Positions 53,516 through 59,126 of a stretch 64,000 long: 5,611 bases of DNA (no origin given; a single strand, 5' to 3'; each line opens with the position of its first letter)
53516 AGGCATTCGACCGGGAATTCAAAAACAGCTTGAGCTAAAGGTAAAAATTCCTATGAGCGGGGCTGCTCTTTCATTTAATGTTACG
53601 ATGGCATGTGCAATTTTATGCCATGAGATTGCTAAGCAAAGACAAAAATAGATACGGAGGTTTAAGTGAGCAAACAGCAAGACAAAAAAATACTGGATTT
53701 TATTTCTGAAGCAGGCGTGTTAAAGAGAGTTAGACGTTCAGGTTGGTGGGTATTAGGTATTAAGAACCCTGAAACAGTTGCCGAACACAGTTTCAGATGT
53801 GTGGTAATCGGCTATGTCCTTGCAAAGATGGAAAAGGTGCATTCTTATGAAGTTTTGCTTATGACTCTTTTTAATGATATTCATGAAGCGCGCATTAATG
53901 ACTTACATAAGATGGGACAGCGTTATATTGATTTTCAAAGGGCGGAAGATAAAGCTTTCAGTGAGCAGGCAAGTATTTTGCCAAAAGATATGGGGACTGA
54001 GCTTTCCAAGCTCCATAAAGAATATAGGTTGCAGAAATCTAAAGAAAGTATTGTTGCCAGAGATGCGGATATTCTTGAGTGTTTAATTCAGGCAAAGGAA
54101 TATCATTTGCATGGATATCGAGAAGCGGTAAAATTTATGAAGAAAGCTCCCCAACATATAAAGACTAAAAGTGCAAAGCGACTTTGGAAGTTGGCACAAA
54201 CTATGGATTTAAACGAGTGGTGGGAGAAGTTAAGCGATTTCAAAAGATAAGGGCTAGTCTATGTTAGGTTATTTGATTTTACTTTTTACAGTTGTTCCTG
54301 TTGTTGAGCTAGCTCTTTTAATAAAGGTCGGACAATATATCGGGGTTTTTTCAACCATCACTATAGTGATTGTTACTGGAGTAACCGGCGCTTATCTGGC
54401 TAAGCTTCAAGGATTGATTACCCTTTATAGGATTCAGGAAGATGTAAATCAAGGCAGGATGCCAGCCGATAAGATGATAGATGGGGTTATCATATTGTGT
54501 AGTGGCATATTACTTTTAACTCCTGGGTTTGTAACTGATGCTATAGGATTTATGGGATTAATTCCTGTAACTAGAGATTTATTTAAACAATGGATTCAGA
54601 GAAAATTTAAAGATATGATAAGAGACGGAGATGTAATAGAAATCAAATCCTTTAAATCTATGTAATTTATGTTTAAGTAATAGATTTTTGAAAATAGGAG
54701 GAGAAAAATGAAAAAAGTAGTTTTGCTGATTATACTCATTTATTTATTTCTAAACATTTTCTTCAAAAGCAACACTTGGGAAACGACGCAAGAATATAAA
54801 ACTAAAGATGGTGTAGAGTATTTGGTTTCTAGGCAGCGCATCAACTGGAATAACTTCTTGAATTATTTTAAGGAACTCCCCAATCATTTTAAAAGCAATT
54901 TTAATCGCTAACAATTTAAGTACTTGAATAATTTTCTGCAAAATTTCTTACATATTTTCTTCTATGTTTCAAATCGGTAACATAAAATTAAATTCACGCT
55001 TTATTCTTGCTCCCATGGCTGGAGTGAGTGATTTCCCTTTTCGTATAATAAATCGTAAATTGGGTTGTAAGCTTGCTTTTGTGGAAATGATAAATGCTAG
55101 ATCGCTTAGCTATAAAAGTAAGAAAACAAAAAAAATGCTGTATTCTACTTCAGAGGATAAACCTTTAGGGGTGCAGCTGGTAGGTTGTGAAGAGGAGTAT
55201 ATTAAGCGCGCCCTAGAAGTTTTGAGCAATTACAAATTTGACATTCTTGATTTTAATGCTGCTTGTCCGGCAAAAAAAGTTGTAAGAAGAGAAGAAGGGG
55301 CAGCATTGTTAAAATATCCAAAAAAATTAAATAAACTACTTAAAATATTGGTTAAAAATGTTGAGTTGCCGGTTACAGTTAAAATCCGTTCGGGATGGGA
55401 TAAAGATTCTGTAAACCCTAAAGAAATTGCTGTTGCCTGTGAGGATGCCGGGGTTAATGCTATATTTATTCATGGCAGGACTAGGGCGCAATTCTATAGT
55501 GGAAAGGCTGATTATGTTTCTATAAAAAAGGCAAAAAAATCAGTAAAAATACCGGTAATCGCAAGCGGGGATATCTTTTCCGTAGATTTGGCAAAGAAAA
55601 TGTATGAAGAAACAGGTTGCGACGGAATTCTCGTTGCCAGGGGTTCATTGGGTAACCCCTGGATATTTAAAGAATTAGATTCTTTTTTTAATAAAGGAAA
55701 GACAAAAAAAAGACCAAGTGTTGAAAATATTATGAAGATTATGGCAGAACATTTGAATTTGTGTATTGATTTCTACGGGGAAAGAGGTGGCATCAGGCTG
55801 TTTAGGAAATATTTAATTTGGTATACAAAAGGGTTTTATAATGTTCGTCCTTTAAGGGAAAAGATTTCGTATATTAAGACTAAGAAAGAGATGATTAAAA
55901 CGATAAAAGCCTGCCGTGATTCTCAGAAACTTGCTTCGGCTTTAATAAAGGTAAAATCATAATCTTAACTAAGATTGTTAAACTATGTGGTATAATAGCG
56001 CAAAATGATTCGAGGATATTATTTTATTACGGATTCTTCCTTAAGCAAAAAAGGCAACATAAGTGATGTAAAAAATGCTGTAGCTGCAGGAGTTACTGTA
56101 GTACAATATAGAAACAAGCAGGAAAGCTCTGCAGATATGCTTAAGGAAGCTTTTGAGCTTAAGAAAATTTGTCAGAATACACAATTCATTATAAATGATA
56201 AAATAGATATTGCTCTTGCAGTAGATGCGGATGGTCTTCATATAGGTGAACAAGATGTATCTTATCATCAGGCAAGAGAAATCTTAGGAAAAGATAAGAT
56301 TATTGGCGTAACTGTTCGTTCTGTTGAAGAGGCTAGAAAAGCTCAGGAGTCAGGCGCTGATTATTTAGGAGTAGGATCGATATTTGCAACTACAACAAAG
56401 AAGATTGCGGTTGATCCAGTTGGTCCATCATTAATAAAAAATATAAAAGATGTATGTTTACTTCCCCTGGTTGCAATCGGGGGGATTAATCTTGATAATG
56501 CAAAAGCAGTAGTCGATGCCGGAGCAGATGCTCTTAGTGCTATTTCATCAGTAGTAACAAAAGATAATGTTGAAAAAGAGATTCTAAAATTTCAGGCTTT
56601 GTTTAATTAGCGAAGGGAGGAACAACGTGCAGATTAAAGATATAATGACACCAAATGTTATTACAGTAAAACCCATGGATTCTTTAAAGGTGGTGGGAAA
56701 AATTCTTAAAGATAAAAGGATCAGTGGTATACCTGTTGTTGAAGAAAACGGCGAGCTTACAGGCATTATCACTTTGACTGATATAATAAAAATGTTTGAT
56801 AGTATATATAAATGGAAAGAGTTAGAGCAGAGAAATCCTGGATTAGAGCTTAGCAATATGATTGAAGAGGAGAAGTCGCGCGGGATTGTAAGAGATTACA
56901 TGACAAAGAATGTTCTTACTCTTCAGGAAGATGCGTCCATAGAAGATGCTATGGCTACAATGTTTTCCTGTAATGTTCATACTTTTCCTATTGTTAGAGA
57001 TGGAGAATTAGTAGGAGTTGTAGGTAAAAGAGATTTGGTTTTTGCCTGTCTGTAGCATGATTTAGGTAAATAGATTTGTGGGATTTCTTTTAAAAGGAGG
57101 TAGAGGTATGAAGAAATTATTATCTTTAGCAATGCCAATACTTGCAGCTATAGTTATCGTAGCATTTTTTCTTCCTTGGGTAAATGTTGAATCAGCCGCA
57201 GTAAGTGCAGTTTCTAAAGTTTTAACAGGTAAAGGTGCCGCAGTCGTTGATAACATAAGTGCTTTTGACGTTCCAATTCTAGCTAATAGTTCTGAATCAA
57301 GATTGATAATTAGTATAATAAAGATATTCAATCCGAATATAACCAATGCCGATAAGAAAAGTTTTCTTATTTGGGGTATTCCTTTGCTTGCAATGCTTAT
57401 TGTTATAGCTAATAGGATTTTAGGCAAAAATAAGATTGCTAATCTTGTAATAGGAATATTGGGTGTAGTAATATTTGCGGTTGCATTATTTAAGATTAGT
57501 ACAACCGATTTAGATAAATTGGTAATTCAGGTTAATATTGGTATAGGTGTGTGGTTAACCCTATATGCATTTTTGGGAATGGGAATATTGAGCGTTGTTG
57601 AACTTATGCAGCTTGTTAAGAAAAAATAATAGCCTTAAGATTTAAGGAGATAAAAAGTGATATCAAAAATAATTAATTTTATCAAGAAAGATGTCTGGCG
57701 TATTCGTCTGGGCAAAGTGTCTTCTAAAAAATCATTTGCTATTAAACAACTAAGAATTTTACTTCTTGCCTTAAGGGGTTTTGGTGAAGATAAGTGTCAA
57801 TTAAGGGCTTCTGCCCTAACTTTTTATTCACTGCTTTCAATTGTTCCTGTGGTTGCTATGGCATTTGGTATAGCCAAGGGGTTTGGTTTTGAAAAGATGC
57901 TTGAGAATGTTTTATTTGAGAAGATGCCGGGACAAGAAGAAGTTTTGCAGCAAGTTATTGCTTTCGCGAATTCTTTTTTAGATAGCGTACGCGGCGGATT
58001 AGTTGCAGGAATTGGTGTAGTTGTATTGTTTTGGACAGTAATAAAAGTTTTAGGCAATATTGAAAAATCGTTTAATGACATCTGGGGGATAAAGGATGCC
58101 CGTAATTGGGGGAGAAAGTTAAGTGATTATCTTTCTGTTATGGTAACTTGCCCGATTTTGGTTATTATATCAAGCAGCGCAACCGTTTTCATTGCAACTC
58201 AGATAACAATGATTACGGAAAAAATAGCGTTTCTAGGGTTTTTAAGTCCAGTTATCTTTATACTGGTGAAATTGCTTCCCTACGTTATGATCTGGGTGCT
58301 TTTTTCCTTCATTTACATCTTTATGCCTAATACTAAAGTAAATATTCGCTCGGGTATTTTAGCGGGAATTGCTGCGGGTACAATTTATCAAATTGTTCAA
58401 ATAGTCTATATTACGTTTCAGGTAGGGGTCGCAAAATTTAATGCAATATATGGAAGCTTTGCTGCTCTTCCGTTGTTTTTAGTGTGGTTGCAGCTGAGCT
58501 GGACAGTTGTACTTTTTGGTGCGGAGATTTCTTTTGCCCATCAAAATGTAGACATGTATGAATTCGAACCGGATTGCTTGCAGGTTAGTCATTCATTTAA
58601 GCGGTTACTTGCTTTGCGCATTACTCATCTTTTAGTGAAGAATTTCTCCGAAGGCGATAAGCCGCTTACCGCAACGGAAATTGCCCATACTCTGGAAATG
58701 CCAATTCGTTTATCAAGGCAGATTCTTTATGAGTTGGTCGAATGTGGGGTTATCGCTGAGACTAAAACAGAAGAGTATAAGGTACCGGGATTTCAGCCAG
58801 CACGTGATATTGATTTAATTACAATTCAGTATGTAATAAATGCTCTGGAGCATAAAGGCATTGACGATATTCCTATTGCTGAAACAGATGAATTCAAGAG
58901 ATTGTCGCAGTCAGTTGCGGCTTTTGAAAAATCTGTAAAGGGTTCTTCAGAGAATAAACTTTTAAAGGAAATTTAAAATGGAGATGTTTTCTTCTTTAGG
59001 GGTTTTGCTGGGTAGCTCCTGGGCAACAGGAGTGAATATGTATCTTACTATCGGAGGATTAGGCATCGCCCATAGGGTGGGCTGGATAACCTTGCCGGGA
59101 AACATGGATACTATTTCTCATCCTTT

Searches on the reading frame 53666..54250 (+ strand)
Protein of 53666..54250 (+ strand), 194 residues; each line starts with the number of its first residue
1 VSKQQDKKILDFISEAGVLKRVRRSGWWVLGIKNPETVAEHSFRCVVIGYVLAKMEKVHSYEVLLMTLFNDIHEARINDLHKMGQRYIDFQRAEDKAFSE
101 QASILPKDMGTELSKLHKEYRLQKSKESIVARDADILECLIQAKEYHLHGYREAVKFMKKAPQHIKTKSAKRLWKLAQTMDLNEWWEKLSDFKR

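Call 75: search_protein_families(library=pfam, proteins=[window:53666-54250:+], max_evalue=0.0001)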
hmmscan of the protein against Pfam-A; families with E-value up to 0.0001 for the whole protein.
window:53666-54250:+ (194 aa): 2 families
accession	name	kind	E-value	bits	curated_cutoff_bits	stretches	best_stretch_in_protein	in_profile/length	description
PF13023.12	HD_3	-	1.7e-24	87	22.5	1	17-160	2-152/165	HD domain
PF12917.13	YfbR-like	-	1.3e-08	35.2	25.9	1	20-166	10-164/182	5'-deoxynucleotidase YfbR-like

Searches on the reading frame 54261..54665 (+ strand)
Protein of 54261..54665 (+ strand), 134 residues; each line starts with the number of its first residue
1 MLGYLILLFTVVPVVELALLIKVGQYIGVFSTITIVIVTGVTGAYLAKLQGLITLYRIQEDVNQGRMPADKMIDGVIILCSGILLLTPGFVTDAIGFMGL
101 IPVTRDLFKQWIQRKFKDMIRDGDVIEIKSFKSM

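Call 75: search_protein_families(library=pfam, proteins=[window:54261-54665:+], max_evalue=0.0001)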
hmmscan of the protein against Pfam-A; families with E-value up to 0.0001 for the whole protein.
window:54261-54665:+ (134 aa): 1 family
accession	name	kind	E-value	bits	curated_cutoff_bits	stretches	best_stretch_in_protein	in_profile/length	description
PF04186.18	FxsA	-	1.9e-37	128.2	25.2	1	7-114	1-108/109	FxsA cytoplasmic membrane protein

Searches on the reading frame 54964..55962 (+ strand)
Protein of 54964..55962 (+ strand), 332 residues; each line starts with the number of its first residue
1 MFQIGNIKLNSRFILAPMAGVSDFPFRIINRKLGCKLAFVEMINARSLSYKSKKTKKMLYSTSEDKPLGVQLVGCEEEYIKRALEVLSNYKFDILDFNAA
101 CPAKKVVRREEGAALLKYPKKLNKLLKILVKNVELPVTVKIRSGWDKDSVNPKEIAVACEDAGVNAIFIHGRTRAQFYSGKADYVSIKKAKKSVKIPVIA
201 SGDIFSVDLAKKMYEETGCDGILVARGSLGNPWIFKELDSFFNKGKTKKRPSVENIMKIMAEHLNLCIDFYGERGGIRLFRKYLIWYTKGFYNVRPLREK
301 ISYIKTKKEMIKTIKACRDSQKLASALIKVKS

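Call 75: search_protein_families(library=pfam, proteins=[window:54964-55962:+], max_evalue=0.0001)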
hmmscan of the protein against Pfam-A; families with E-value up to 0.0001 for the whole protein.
window:54964-55962:+ (332 aa): 1 family
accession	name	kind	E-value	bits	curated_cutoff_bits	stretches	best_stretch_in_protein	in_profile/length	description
PF01207.24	Dus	-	3e-79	266.8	20.4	1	14-315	1-303/311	Dihydrouridine synthase (Dus)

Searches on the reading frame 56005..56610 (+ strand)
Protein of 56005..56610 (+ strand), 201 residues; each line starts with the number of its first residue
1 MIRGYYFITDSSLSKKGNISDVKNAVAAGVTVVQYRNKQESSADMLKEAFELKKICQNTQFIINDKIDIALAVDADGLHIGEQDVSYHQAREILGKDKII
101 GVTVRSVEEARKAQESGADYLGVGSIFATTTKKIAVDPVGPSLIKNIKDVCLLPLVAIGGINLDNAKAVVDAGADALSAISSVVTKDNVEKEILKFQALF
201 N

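Call 76: search_protein_families(library=pfam, proteins=[window:56005-56610:+], max_evalue=0.0001)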
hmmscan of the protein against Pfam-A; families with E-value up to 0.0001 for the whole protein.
window:56005-56610:+ (201 aa): 2 families
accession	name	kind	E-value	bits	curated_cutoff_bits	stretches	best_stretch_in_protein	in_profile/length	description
PF02581.23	TMP-TENI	-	1.6e-58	197.4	27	1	6-183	2-180/180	Thiamine monophosphate synthase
PF03060.21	NMO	-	3.6e-05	23.7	28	1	18-193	53-236/331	Nitronate monooxygenase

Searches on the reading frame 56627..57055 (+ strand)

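Call 76: search_protein_families(library=pfam, proteins=[window:56627-57055:+], max_evalue=0.0001)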
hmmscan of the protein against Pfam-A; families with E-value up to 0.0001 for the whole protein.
window:56627-57055:+ (142 aa): 1 family
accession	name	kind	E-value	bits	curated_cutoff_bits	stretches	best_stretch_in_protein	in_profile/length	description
PF00571.33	CBS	-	1.1e-31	109.3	24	2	3-56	1-54/57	CBS domain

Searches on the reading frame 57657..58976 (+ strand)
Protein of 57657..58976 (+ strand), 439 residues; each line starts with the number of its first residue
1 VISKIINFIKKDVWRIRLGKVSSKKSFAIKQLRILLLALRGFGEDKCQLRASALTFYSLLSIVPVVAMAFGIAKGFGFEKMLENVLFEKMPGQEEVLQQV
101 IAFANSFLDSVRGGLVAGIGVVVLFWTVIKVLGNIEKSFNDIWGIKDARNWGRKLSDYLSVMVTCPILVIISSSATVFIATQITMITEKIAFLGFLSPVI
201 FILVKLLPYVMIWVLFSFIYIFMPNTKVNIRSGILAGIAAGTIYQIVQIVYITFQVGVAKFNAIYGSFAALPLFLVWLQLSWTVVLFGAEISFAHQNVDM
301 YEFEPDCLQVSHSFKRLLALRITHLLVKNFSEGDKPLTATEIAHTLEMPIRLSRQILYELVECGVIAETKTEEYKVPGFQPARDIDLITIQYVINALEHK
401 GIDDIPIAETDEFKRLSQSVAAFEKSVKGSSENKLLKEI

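Call 76: search_protein_families(library=pfam, proteins=[window:57657-58976:+], max_evalue=0.0001)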
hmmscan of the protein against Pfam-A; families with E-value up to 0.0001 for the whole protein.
window:57657-58976:+ (439 aa): 1 family
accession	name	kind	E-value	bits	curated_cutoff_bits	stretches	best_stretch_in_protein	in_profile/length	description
PF03631.20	Virul_fac_BrkB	-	1e-53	183.1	33.7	1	44-297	2-257/259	Virulence factor BrkB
